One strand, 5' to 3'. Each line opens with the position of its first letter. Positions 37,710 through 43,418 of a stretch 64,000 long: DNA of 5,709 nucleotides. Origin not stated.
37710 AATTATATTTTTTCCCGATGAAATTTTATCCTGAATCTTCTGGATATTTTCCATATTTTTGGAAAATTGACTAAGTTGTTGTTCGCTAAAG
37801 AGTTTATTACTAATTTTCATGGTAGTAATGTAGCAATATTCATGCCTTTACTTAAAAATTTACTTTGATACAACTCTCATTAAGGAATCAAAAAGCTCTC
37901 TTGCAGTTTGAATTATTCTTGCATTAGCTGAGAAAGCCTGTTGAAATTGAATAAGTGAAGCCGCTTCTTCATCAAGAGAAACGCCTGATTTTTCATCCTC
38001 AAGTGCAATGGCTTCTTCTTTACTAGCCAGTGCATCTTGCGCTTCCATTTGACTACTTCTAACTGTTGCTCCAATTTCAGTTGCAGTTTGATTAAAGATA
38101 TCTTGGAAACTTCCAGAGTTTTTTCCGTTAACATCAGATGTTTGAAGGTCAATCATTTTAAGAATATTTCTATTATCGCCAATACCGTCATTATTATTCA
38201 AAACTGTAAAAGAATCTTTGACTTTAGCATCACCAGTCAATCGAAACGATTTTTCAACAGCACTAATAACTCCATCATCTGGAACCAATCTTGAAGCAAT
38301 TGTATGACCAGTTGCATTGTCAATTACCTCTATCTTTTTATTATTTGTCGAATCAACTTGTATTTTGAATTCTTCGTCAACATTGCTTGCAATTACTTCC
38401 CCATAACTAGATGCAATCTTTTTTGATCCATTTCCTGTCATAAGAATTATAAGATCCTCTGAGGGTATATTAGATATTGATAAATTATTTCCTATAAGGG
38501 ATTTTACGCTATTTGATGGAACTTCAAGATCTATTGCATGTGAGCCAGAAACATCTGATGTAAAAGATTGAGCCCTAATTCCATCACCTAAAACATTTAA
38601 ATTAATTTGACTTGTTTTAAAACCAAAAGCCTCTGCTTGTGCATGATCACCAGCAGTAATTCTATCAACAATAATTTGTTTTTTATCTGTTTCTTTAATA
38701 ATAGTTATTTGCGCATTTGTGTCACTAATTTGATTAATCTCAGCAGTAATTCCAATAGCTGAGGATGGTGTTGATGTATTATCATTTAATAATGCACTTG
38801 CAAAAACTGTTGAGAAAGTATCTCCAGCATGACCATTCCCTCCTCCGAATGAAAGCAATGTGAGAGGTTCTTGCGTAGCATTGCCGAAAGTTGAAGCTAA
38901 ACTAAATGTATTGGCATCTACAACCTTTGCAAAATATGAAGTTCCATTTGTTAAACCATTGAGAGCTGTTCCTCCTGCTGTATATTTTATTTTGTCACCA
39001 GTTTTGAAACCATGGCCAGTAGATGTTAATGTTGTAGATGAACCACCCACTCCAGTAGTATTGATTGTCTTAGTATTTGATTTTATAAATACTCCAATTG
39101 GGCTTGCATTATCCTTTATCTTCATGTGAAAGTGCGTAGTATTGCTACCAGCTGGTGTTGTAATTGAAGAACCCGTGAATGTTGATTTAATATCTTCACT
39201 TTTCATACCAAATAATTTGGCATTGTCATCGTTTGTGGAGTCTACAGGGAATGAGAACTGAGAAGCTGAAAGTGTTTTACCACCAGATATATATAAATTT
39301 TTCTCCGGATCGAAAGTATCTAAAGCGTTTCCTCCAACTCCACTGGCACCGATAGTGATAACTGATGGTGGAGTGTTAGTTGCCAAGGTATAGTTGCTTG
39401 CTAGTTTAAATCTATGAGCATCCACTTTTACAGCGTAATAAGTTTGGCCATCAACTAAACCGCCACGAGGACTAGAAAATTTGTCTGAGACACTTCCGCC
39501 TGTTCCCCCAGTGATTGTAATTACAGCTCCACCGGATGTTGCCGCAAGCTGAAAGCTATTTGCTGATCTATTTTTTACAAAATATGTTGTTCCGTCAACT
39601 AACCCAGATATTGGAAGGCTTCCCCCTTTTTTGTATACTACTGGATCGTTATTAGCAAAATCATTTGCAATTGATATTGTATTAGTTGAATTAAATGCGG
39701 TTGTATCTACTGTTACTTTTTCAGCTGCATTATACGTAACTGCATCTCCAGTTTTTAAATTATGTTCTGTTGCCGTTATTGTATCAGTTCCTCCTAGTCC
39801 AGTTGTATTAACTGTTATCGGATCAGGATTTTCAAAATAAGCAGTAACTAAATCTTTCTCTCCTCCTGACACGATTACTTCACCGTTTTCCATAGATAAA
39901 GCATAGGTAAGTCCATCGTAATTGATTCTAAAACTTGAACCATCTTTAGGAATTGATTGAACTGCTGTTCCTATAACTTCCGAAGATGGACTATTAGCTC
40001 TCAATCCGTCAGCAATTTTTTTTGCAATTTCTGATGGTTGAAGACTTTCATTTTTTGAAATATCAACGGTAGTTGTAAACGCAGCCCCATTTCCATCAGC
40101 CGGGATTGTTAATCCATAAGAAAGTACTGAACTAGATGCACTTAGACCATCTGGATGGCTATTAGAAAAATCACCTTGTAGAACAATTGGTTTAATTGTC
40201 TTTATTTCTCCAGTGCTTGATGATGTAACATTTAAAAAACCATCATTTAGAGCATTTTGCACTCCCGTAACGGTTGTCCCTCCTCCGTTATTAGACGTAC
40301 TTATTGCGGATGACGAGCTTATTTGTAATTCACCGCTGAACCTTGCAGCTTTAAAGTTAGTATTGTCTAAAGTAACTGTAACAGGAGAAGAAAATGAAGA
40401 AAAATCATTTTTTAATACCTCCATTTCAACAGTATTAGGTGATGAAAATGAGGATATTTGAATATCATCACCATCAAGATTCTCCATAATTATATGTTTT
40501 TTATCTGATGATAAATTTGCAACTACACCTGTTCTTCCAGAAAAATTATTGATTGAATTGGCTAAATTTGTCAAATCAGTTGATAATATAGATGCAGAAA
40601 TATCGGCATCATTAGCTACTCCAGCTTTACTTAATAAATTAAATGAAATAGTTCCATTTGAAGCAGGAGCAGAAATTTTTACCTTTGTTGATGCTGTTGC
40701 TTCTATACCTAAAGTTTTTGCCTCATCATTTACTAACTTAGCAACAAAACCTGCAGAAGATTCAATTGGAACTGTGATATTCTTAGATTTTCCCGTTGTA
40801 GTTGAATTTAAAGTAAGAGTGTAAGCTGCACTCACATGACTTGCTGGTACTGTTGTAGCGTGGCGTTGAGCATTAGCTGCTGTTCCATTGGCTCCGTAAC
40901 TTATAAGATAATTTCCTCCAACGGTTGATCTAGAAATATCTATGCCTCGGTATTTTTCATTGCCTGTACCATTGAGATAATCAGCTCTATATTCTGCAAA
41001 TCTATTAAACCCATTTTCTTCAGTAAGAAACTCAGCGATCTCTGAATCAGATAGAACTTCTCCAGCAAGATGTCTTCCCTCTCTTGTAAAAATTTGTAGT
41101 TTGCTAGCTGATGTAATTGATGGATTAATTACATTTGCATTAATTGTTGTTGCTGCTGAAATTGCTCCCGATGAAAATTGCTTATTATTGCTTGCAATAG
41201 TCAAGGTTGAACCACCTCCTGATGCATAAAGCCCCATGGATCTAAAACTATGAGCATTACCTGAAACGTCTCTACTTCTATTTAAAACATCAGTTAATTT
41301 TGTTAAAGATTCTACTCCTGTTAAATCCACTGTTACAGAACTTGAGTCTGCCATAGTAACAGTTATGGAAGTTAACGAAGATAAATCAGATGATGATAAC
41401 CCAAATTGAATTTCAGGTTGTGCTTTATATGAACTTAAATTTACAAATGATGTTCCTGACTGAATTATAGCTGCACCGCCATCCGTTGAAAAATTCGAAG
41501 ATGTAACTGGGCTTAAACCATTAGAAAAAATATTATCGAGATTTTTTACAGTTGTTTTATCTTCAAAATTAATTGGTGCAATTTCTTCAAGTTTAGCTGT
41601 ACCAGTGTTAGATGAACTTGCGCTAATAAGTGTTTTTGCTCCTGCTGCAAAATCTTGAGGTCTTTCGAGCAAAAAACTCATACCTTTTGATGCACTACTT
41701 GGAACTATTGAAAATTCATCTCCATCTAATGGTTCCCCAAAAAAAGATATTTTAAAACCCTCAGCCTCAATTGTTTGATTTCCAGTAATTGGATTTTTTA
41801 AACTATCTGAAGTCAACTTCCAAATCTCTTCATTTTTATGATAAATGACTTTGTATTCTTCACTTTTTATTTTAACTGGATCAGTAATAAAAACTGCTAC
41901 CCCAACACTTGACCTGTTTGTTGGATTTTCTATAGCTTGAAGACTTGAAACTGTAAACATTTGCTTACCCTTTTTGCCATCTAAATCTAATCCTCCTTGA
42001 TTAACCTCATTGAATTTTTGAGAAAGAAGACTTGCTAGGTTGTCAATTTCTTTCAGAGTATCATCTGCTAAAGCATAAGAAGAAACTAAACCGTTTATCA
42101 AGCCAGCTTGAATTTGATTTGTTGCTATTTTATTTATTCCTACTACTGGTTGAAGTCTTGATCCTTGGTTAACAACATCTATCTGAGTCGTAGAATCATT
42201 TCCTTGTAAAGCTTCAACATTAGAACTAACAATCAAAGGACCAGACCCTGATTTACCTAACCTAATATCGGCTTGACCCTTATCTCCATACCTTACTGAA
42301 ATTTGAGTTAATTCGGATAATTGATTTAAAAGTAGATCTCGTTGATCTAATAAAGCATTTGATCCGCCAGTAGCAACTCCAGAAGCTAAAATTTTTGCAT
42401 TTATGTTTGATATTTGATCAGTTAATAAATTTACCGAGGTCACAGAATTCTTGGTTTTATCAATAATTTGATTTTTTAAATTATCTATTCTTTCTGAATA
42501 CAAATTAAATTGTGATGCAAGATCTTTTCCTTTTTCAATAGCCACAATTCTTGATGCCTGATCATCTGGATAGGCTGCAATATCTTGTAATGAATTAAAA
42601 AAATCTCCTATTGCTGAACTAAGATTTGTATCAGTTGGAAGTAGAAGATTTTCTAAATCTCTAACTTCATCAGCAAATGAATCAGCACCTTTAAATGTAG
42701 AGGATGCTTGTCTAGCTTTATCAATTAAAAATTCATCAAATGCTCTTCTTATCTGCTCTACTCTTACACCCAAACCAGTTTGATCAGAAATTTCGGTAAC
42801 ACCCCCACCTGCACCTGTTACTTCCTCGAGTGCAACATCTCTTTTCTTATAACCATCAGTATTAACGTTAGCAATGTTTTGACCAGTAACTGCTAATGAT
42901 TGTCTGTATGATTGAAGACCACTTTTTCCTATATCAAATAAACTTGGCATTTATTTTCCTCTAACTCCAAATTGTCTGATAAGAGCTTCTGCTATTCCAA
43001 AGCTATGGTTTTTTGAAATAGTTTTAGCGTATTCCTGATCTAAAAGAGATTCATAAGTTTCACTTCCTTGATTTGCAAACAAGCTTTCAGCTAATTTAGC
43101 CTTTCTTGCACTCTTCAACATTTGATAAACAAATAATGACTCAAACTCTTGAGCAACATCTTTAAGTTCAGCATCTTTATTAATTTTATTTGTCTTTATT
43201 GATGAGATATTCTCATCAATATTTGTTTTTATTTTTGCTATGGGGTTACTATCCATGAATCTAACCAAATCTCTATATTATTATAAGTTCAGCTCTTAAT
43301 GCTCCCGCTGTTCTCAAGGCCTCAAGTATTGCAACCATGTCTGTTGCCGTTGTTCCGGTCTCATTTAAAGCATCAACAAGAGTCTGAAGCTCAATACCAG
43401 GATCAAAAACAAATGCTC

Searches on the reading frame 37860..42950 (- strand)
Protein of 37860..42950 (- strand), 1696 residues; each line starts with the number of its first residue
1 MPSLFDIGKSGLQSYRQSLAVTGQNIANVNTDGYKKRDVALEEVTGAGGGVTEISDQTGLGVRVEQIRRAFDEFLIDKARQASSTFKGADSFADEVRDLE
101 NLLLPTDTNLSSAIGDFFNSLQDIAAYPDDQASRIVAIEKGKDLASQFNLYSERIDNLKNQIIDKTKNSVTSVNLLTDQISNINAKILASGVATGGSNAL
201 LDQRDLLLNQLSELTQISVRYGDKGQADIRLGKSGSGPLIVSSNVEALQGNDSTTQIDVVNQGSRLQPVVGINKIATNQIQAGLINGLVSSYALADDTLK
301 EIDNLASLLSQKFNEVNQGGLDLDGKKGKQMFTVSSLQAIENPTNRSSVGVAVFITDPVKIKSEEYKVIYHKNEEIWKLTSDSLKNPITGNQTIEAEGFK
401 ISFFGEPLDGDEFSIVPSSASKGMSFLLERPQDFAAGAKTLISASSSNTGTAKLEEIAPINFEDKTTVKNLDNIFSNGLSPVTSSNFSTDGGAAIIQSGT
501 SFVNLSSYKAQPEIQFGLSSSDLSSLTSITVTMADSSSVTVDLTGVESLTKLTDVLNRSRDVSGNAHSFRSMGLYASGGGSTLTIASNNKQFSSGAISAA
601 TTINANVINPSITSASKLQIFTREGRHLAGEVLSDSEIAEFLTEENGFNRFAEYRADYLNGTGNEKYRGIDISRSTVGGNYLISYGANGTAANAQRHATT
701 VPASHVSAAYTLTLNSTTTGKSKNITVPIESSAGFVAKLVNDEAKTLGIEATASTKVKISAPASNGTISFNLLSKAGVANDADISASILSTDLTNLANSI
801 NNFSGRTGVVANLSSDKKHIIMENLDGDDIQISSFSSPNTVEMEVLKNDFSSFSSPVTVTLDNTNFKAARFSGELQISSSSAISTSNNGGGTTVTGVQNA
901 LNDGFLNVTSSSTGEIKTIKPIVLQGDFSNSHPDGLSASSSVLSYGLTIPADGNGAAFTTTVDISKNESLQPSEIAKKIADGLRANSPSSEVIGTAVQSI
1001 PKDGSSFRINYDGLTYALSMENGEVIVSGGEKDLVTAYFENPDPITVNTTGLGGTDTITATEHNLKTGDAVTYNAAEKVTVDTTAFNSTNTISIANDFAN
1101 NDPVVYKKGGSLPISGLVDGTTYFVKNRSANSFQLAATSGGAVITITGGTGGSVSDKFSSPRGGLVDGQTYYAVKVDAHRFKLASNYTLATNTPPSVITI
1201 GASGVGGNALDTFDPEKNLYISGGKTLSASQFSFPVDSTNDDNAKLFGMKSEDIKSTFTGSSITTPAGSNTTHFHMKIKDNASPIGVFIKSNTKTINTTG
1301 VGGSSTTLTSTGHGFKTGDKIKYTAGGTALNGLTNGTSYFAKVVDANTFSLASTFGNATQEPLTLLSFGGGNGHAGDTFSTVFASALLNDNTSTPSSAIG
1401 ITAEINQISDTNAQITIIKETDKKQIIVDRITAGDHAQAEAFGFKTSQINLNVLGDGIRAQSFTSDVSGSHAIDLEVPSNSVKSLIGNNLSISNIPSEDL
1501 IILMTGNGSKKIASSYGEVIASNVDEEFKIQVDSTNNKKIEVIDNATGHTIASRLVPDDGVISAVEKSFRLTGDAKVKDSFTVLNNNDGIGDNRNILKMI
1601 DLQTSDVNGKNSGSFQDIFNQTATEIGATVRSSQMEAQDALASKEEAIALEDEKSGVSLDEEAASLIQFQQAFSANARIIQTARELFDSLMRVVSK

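Call 8: search_protein_families(library=pfam, proteins=[window:37860-42950:-])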
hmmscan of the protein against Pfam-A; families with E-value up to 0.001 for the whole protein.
window:37860-42950:- (1696 aa): 3 families
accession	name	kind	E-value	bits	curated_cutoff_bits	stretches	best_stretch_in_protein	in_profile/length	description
PF22638.1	FlgK_D1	-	1.4e-47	162.7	28.6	1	98-332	3-233/233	Flagellar hook-associated protein FlgK helical domain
PF06429.18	Flg_bbr_C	-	1.3e-11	44.3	23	1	1653-1692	6-45/46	Flagellar basal body rod FlgEFG protein C-terminal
PF00460.25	Flg_bb_rod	-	4.2e-06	27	20.7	1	6-35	2-31/31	Flagella basal body rod protein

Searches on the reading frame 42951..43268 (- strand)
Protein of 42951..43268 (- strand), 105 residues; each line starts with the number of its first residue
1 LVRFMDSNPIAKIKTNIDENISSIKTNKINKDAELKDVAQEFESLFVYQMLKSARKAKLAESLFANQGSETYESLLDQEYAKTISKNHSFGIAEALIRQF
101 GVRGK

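Call 8: search_protein_families(library=pfam, proteins=[window:42951-43268:-])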
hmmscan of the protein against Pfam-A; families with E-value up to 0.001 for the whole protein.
window:42951-43268:- (105 aa): 1 family
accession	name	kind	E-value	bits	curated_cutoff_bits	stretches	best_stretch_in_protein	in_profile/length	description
PF10135.14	Rod-binding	-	7.1e-14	52.5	25.1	1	52-99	1-51/51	Rod binding protein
